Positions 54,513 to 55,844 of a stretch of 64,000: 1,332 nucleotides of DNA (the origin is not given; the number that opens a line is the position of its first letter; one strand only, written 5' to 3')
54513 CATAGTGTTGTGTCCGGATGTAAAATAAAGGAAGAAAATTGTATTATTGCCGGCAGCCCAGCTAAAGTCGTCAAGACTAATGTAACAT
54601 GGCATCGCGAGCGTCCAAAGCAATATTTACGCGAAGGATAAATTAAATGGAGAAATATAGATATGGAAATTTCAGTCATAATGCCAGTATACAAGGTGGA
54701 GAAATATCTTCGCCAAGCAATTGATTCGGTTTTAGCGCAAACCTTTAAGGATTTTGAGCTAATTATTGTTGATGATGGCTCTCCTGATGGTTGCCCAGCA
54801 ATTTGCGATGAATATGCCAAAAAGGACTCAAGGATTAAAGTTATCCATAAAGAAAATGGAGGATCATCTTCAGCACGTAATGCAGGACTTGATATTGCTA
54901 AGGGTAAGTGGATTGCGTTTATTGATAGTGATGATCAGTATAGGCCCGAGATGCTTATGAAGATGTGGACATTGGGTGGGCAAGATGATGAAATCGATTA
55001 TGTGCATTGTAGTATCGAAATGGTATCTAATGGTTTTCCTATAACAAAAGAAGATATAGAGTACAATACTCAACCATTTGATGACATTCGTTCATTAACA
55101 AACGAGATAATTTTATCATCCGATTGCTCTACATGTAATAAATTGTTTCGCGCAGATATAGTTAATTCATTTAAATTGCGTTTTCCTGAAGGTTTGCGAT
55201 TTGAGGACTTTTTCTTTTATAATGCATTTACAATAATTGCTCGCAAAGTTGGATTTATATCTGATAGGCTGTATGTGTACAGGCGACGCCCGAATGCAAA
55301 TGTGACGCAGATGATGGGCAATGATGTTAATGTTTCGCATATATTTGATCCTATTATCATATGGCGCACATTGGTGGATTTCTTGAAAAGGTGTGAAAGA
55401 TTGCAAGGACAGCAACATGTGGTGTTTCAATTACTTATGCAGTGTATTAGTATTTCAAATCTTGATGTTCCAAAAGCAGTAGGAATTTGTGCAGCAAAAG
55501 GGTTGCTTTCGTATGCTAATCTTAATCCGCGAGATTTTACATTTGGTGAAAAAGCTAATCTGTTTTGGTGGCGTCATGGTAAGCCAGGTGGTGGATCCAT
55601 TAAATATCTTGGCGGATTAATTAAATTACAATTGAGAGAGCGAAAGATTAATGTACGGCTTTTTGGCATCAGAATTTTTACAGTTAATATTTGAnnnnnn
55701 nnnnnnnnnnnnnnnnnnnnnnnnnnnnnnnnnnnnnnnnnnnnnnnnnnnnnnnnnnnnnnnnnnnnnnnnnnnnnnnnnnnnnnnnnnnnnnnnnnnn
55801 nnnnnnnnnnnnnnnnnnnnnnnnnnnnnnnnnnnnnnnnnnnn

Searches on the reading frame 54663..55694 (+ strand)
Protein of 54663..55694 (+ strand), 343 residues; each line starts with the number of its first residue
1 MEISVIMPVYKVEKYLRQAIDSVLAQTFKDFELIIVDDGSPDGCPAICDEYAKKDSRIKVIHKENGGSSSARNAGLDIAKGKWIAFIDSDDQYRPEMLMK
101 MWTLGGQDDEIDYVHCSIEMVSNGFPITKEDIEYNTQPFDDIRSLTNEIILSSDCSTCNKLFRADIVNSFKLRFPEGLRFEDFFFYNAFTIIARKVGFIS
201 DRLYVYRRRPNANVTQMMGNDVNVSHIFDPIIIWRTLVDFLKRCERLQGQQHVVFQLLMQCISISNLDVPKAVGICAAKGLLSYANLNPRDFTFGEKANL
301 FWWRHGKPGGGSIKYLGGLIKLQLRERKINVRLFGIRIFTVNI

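Call 7: search_protein_families(library=pfam, proteins=[window:54663-55694:+], max_evalue=0.01)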
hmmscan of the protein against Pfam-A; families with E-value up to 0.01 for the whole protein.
window:54663-55694:+ (343 aa): 4 families
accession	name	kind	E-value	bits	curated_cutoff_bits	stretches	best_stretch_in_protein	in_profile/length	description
PF00535.33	Glycos_transf_2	-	1.4e-39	136.2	23.3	1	4-167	1-164/168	Glycosyl transferase family 2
PF13641.12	Glyco_tranf_2_3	-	2.1e-10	41.4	27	1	3-118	3-123/230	Glycosyltransferase like family 2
PF10111.15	Glyco_tranf_2_2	-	3.2e-09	37.1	27.3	1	4-103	1-104/276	Glycosyltransferase like family 2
PF13704.12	Glyco_tranf_2_4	-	0.0029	18.5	27.5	0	15-91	6-82/98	Glycosyl transferase family 2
